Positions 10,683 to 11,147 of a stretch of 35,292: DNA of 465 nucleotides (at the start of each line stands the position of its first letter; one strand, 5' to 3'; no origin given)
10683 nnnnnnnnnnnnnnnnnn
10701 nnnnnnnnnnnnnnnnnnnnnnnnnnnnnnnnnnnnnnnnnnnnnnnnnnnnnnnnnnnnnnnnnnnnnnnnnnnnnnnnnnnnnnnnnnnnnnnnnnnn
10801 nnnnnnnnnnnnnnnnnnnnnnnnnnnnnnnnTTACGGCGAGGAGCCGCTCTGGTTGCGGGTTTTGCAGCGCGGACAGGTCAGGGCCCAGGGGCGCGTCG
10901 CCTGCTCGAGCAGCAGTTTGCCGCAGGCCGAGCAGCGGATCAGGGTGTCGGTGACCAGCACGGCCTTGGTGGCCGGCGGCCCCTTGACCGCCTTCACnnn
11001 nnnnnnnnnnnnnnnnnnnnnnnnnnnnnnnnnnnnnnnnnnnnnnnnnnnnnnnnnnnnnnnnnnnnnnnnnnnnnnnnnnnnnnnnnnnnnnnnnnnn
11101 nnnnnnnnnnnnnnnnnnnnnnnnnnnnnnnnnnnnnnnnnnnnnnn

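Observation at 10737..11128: Mu Com-like zinc ribbon inside the head-assembly operon, directly upstream of a hairpin that buries the prohead-protease ribosome-binding region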

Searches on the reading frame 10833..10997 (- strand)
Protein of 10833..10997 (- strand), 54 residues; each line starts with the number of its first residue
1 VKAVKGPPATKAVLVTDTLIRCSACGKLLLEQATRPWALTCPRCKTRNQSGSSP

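Call 3: search_protein_families(library=pfam, proteins=[window:10833-10997:-], max_evalue=10)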
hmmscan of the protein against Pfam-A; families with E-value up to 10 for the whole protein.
window:10833-10997:- (54 aa): 18 families
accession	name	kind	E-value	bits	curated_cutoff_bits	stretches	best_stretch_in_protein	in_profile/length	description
PF13248.11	Zn_ribbon_3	-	6.3e-05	22.7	27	2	20-30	3-12/26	zinc-ribbon domain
PF19134.6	DUF5817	-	0.0017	18.8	31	1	20-49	4-32/57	Domain of unknown function (DUF5817)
PF13717.11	Zn_ribbon_4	-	0.0058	17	30.3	2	18-27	24-33/36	zinc-ribbon domain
PF01155.25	HypA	-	0.015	15.7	28.9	1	16-48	67-96/112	Hydrogenase/urease nickel incorporation, metallochaperone, hypA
PF10122.14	Zn_ribbon_Com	-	0.033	14.1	22.9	1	20-48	5-34/52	Mu-like prophage protein Com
PF12773.13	DZR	-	0.034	14.8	27.3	1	21-51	14-37/45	Double zinc ribbon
PF24463.1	DUF7577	-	0.04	14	28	1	38-50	2-14/27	Domain of unknown function (DUF7577)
PF07282.18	Cas12f1-like_TNB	-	0.054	14.1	26.3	1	18-47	27-49/60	Cas12f1-like, TNB domain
PF22289.1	DmmA-like_C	-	0.063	13.7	27.4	1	15-29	14-28/44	Dimethylamine monooxygenase subunit DmmA-like, C-terminal domain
PF23458.2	DUF7130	-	0.075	13.4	35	1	19-49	53-81/89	Domain of unknown function (DUF7130)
PF18439.7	zf_UBZ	-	0.11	12.6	25.6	1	40-46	4-10/32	Ubiquitin-Binding Zinc Finger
PF23451.1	Zn_ribbon_PaaD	-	0.14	12.2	27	1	33-49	9-25/53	PaaD zinc beta ribbon domain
PF04438.22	zf-HIT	-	0.17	12.1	24.7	1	40-47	15-22/30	HIT zinc finger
PF08271.17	Zn_Ribbon_TF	-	0.18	11.9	29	1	40-48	2-10/43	TFIIB zinc-binding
PF09723.15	Zn_ribbon_8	-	0.19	12.2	34.4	1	21-46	7-34/41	Zinc ribbon domain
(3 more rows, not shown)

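Call 13: find_homologous_proteins(query=window:10833-10997:-, max_evalue=1)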
Query window:10833-10997:- (54 aa): 2 proteins with E <= 1 among 2 candidates.
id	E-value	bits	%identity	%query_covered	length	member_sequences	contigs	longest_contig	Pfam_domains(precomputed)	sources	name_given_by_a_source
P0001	3.0e-28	113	98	100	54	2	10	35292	-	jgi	jgi:formylmethanofuran dehydrogenase subunit E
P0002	2.6e-19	85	80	91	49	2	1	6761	-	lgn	-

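Call 14: find_encoding_contigs(protein=P0001, flank=4000, max_places=10)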
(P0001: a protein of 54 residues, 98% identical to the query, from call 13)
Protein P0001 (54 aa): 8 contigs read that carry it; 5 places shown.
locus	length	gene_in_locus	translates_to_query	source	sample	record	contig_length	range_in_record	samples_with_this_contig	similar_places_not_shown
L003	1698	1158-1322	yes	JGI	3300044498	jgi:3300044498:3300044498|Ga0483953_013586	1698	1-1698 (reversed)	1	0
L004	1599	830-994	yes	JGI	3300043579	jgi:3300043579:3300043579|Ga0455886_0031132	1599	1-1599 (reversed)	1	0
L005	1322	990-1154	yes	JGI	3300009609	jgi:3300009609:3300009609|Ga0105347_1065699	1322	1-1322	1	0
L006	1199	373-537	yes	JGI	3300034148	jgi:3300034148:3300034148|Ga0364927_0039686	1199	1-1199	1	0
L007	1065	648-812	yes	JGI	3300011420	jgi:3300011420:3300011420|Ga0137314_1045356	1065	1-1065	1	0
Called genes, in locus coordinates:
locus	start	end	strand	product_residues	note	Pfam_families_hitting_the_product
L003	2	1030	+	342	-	?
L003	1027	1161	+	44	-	-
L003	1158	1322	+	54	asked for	-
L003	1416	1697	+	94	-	?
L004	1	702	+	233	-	?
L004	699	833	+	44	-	-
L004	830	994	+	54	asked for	-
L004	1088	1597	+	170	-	?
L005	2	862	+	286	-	?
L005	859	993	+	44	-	-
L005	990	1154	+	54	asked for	-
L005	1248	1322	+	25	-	?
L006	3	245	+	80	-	?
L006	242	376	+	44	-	-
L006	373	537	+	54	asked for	-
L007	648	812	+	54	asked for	-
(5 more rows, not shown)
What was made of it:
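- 10994..11128 (-): 44-codon hydrophobic (single-TM-like) ORF. It is translationally coupled to the portal (GTGA) and to the next ORF (GTGA). Called as a gene in 5 JGI contigs (call 14).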

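Call 15: find_encoding_contigs(protein=P0002, flank=4000, max_places=10)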
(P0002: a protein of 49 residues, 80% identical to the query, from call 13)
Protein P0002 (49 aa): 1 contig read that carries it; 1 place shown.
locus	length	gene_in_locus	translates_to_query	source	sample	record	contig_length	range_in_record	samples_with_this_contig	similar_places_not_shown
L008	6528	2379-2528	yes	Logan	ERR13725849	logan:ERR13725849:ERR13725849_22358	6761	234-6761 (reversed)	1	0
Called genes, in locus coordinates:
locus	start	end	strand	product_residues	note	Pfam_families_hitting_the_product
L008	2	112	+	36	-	?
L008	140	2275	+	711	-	PF04860:Phage_portal, PF04233:Phage_Mu_F (weak)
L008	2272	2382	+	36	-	-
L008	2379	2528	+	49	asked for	-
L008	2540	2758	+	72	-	-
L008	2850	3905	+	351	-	PF04586:Peptidase_S78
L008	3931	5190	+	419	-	PF05065:Phage_capsid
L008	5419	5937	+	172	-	-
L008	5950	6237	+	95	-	-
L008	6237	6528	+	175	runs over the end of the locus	?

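Call 24: search_protein_families(library=ncbifam, proteins=[window:10833-10997:-, L008:2540-2758:+, L008:2379-2528:+], max_evalue=10)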
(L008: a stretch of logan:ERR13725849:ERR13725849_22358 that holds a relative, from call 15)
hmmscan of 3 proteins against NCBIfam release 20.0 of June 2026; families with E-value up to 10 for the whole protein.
window:10833-10997:- (54 aa): 10 families
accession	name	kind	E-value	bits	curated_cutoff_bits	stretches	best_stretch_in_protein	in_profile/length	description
TIGR02098.1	MJ0042_CXXC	domain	0.01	15.5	20.9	2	39-47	3-11/38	MJ0042-type zinc finger domain-containing protein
NF041915.1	HVO_2901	equivalog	0.04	13.8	80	1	18-45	14-43/55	HVO_2901 family zinc finger protein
NF034126.3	PRK09521.1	equivalog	0.062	13.1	90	1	21-48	146-170/180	exosome complex RNA-binding protein Csl4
TIGR02605.1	CxxC_CxxC_SSSS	subfamily_domain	0.13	12.3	31.3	1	21-47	7-35/52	FmdB family zinc ribbon protein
NF005555.0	PRK07220.1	equivalog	0.15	10.3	635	1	10-47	628-666/740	DNA topoisomerase I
NF041591.1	CxxC_VVA0879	subfamily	0.17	11.9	37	1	31-48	14-31/101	VVA0879 family protein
NF001646.0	PRK00420.1-3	equivalog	0.19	12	117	1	21-49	22-47/117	hypothetical protein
NF001605.0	PRK00398.1-2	equivalog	0.21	11.5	63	1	21-47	3-27/43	DNA-directed RNA polymerase subunit P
NF047912.1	ECs_2282_CxxC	subfamily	0.28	11.1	37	2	20-45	3-34/60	ECs_2282 family putative zinc-binding protein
NF033497.1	rubre_like_arch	subfamily_domain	0.33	10.7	32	0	22-44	3-22/34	rubrerythrin-like domain-containing protein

L008:2540-2758:+ (72 aa): 0 families

L008:2379-2528:+ (49 aa): 11 families
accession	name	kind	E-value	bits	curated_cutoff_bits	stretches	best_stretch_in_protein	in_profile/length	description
TIGR02098.1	MJ0042_CXXC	domain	0.0095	15.6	20.9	2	12-24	21-33/38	MJ0042-type zinc finger domain-containing protein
TIGR00100.1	hypA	equivalog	0.018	15.1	88.1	1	10-46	64-98/116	hydrogenase maturation nickel metallochaperone HypA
NF005555.0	PRK07220.1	equivalog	0.025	12.9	635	1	5-44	626-666/740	DNA topoisomerase I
NF047912.1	ECs_2282_CxxC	subfamily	0.04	13.8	37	2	16-43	2-35/60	ECs_2282 family putative zinc-binding protein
NF041915.1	HVO_2901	equivalog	0.053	13.4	80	1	15-42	15-43/55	HVO_2901 family zinc finger protein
NF001606.0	PRK00398.1-3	equivalog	0.061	13.1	72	1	11-26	12-29/44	DNA-directed RNA polymerase subunit P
NF038384.1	zinc_YnfU_fam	subfamily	0.079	12.5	36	1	10-44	10-47/52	YnfU family zinc-binding protein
NF001605.0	PRK00398.1-2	equivalog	0.084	12.8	63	1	18-44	3-27/43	DNA-directed RNA polymerase subunit P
NF001629.0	PRK00415.1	equivalog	0.097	12.2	70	1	15-28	32-45/62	30S ribosomal protein S27e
NF034126.3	PRK09521.1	equivalog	0.11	12.3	90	1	18-45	146-170/180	exosome complex RNA-binding protein Csl4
NF033497.1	rubre_like_arch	subfamily_domain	0.34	10.7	32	1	19-42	3-23/34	rubrerythrin-like domain-containing protein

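Call 25: search_protein_families(library=phrogs, proteins=[window:10833-10997:-, L008:2540-2758:+, L008:2379-2528:+], max_evalue=10)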
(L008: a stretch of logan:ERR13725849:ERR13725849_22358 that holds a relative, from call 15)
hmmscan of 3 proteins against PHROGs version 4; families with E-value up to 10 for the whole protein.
window:10833-10997:- (54 aa): 6 families
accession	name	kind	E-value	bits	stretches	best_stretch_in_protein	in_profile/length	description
phrog_6417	-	other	0.00011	23.1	1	18-48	6-37/68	translational regulator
phrog_13819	-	DNA, RNA and nucleotide metabolism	0.0024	18.8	1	20-46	4-31/62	gpCom control of modification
phrog_3794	-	unknown function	0.049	14.3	1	18-46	7-35/50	-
phrog_4852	-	unknown function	0.13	13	1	15-47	9-38/194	-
phrog_6795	-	moron, auxiliary metabolic gene and host takeover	0.14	13.1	1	13-50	29-66/111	Lar-like restriction alleviation protein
phrog_3814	-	unknown function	0.2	12.9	1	28-48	61-80/82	-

L008:2540-2758:+ (72 aa): 1 family
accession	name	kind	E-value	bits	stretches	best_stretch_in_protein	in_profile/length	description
phrog_25631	-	unknown function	0.22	12.3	1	15-62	66-111/207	-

L008:2379-2528:+ (49 aa): 10 families
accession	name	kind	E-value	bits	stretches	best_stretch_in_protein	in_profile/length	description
phrog_6417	-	other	9.1e-06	26.5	1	14-45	5-37/68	translational regulator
phrog_13819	-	DNA, RNA and nucleotide metabolism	0.0013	19.6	1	16-42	3-30/62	gpCom control of modification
phrog_4852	-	unknown function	0.047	14.3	1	11-43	8-37/194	-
phrog_3814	-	unknown function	0.062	14.5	1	25-45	61-80/82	-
phrog_18044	-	unknown function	0.076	14.6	1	16-48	4-34/74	-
phrog_15404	-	unknown function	0.16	13.4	1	11-44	2-36/89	-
phrog_22543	-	unknown function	0.16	13.4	1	16-44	65-96/105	-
phrog_8736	-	unknown function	0.26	12.9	1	15-43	7-36/93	-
phrog_5602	-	unknown function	0.48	11.1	1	35-45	18-28/60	-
phrog_16186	-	unknown function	0.78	10.8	1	35-43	6-14/50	-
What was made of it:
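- PHROG top hits are phrog_6417 'translational regulator' and phrog_13819 'gpCom' (call 25).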

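Call 27: search_solved_structures(query=window:10833-10997:-, max_evalue=10, show_alignments=3)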
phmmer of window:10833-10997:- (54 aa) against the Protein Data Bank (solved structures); distinct sequences matched with E-value up to 10: 4.
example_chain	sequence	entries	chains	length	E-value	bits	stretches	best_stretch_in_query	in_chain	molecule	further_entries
7aoc_I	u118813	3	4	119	0.032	17.8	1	18-46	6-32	DNA-directed RNA polymerase I subunit RPA12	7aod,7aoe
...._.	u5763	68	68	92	0.59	13.8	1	5-36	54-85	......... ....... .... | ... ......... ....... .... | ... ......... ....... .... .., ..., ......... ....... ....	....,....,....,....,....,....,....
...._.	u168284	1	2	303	1.5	12.6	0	16-45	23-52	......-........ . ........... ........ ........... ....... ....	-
2o13_A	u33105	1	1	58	6.3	10.6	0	18-48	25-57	Muscle LIM protein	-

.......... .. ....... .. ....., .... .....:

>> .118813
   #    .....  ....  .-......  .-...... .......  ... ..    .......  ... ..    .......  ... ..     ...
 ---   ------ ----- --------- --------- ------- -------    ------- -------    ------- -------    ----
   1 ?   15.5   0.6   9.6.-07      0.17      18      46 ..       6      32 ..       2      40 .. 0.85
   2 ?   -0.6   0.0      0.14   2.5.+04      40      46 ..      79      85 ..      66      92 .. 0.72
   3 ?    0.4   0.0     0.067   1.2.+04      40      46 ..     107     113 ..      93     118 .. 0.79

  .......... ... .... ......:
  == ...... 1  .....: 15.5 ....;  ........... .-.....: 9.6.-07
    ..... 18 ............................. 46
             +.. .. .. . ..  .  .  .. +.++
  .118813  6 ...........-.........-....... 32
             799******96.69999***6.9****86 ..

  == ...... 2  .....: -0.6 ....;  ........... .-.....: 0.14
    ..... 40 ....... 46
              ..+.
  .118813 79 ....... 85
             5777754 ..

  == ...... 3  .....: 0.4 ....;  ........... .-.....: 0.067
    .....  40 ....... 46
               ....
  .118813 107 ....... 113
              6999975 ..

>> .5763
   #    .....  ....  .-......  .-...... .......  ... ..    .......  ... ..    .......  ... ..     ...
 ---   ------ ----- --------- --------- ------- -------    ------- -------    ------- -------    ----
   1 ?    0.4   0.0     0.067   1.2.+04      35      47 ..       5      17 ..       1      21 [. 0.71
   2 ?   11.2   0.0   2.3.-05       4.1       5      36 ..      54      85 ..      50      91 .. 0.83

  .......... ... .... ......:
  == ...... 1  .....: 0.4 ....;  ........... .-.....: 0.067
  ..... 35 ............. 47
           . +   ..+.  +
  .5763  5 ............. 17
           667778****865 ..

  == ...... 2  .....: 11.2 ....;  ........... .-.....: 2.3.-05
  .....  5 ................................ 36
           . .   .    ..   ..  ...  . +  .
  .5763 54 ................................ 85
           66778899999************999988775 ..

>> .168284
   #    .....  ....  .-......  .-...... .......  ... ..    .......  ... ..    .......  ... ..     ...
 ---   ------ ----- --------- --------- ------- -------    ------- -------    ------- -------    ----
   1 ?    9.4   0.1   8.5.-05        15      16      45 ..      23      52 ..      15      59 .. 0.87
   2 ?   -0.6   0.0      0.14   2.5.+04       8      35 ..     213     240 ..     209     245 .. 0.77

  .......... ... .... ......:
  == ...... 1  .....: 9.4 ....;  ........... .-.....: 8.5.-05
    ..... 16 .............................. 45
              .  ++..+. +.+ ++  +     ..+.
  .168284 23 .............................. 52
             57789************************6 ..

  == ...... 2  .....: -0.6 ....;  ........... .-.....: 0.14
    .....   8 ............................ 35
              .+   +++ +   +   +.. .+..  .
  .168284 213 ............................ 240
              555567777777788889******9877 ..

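Call 51: search_dna_similar(query=window:10833-10997:-, collection=phages, mode=protein, max_evalue=10, max_rows=25)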
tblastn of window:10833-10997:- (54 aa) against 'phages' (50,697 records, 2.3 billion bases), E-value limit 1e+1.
Records with a match: 66; places in all: 66; records where one place covers at least 80% of the query: 6.
Best place of each record, by identity: 60-80% 2; <60% 64.
By first word of the organism name: Mycobacterium 45; Arthrobacter 14; Streptomyces 2; Stx2c-converting 1; Stx1a-converting 1; Uncultured 1; Escherichia 1; Gordonia 1.
By host as written in the record: Mycobacterium smegmatis mc2 155 29; Arthrobacter sp. ATCC 21022 11; Mycobacterium smegmatis mc#155 8; Mycobacterium smegmatis mc2155 4; Arthrobacter globiformis B-2979 3; - 3; Mycobacterium smegmatius mc2 155 2; Streptomyces sp. 2; and 4 more.
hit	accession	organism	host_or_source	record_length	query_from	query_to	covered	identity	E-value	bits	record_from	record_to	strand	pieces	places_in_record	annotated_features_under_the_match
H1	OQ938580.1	Arthrobacter phage Ottawa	Arthrobacter globiformis B-2979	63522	5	53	91%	44.9%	1e-5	45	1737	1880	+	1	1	5: hypothetical protein | 4: hypothetical protein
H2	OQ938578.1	Arthrobacter phage Kharcho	Arthrobacter globiformis B-2979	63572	5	53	91%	44.9%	1e-5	45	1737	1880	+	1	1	5: hypothetical protein | 4: hypothetical protein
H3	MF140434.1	Arthrobacter phage Wheelbite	Arthrobacter sp. ATCC 21022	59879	2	48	87%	44.7%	7e-5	43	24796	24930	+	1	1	34: hypothetical protein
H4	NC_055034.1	Arthrobacter phage Wheelbite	Arthrobacter sp. ATCC 21022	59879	2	48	87%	44.7%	7e-5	43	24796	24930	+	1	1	34: hypothetical protein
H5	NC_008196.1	Mycobacterium phage Llij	Mycobacterium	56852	1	49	91%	40.0%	2e+0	31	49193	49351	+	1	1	transposase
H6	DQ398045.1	Mycobacterium phage Llij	Mycobacterium sp.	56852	1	49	91%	40.0%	2e+0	31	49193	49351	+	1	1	83: hypothetical protein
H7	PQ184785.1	Arthrobacter phage Kovu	Arthrobacter globiformis B-2979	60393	14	53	74%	47.5%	6e-5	43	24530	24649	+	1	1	37: hypothetical protein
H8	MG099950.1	Arthrobacter phage Waltz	Arthrobacter sp. ATCC 21022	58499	12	48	69%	51.4%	7e-5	43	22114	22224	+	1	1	hypothetical protein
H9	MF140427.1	Arthrobacter phage Shrooms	Arthrobacter sp. ATCC 21022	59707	12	48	69%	51.4%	1e-4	42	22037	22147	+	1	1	31: hypothetical protein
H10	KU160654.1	Arthrobacter phage Laroye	Arthrobacter sp. ATCC 21022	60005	14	48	65%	51.4%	1e-4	42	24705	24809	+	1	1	none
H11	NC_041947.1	Arthrobacter phage Laroye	Arthrobacter sp. ATCC 21022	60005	14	48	65%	51.4%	1e-4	42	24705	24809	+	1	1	none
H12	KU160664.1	Arthrobacter phage Salgado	Arthrobacter sp. ATCC 21022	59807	14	48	65%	51.4%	2e-4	42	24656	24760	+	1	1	none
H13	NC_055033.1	Arthrobacter phage Salgado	Arthrobacter sp. ATCC 21022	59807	14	48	65%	51.4%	2e-4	42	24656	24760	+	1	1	none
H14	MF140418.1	Arthrobacter phage LiSara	Arthrobacter sp. ATCC 21022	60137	14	48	65%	51.4%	2e-4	42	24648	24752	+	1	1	none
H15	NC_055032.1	Arthrobacter phage LiSara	Arthrobacter sp. ATCC 21022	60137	14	48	65%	51.4%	2e-4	42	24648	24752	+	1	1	none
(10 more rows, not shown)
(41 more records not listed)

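Call 52: get_annotated_region(hit=H1, flank=4000)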
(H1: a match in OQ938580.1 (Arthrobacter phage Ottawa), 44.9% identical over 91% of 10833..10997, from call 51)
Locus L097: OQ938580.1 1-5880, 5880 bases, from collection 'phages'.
description: Arthrobacter phage Ottawa, complete genome.
organism: Arthrobacter phage Ottawa (NCBI taxid 2927279)
taxonomy: Viruses; Duplodnaviria; Heunggongvirae; Uroviricota; Caudoviricetes
host: Arthrobacter globiformis B-2979; source: soil; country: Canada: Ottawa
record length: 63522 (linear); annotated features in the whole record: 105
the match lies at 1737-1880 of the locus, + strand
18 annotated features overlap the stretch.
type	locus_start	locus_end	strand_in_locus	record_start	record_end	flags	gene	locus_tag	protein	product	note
CDS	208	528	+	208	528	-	1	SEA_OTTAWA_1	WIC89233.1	head-to-tail stopper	-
CDS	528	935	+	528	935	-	2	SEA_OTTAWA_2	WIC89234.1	hypothetical protein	-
CDS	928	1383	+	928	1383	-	3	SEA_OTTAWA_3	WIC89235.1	minor capsid protein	-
CDS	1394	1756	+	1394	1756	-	4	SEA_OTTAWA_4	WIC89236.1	hypothetical protein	-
CDS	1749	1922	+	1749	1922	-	5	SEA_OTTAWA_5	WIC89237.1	hypothetical protein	-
CDS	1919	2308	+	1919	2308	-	6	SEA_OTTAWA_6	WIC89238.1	nuclease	-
CDS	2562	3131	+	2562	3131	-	7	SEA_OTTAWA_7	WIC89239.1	hypothetical protein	-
CDS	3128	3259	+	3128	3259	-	8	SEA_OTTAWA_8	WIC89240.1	hypothetical protein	-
CDS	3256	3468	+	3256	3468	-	9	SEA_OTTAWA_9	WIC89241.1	membrane protein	-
CDS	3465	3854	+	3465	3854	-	10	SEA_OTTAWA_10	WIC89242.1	hypothetical protein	-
CDS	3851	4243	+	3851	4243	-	11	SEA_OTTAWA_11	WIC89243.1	hypothetical protein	-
CDS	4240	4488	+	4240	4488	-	12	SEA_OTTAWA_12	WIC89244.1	hypothetical protein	-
CDS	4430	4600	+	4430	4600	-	13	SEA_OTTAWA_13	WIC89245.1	hypothetical protein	-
CDS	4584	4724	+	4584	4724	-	14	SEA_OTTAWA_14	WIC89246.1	hypothetical protein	-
CDS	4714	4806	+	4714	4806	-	15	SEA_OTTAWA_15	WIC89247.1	hypothetical protein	-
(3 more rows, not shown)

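Call 53: get_annotated_region(hit=H3, flank=4000)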
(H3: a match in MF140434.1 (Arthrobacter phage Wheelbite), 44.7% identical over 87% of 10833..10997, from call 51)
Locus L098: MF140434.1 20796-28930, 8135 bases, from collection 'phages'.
description: Arthrobacter phage Wheelbite, complete genome.
organism: Arthrobacter phage Wheelbite (NCBI taxid 2015873)
taxonomy: Viruses; Duplodnaviria; Heunggongvirae; Uroviricota; Caudoviricetes; Laroyevirus; Laroyevirus wheelbite
host: Arthrobacter sp. ATCC 21022; source: soil; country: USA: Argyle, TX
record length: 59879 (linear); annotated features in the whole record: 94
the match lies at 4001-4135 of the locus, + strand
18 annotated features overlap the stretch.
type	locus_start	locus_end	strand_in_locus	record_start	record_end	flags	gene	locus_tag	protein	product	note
CDS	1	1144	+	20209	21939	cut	27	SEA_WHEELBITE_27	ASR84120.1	minor tail protein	-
CDS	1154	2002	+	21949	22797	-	28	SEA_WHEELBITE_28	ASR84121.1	hypothetical protein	-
CDS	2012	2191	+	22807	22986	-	29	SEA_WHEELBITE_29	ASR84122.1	hypothetical protein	-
CDS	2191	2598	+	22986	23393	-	30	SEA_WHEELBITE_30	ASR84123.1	hypothetical protein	-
CDS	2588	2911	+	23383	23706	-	31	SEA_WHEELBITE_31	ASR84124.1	head-to-tail stopper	-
CDS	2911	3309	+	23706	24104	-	32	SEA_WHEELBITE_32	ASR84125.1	hypothetical protein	-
CDS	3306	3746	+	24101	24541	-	33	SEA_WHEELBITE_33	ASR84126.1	hypothetical protein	-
CDS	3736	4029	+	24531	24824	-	34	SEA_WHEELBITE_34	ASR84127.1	hypothetical protein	-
CDS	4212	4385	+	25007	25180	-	35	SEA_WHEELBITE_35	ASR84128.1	hypothetical protein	-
CDS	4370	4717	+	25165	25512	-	36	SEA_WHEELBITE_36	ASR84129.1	hypothetical protein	-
CDS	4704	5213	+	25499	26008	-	37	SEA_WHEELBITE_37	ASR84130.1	hypothetical protein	-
CDS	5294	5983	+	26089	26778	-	38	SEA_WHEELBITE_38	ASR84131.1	hypothetical protein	-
CDS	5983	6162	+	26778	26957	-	39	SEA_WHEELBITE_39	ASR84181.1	hypothetical protein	-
CDS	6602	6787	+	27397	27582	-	40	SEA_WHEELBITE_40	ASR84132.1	hypothetical protein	-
CDS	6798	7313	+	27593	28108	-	41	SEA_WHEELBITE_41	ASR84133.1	hypothetical protein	-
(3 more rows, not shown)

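Call 64: search_protein_representatives(alignment_id=A3)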
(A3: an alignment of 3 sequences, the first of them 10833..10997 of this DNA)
Query: 3 sequences, 54 profile positions. Proteins with E-value up to 0.001 (for the whole library): 236; up to 1e-10: 7; up to 1e-30: 1. The best 150 are listed.
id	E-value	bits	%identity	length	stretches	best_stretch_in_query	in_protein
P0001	3.4e-35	135.6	-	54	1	1-54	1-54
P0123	6.0e-21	90.0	-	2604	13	14-42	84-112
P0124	3.0e-12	62.1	-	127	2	13-49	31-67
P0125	3.8e-12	61.8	-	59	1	16-50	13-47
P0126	1.1e-11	60.4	-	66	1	16-49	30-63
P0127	1.1e-11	60.3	-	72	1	15-53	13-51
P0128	8.1e-11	57.5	-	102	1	15-50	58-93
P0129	1.5e-09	53.4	-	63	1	8-51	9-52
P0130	2.0e-09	53.1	-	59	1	13-51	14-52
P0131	2.4e-09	52.8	-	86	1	14-50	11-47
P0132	3.9e-09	52.1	-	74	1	14-46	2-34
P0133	7.3e-09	51.3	-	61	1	15-52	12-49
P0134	7.3e-09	51.3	-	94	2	17-51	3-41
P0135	1.1e-08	50.7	-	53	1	14-50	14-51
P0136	2.2e-08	49.7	-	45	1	14-50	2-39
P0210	9.5e-06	41.3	-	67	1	14-50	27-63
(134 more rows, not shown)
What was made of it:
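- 10833..10997 (-): 54-codon Com-like zinc-ribbon gene (CxxC-x15-CxxC; family consensus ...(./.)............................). Family of 236 representatives (call 64).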
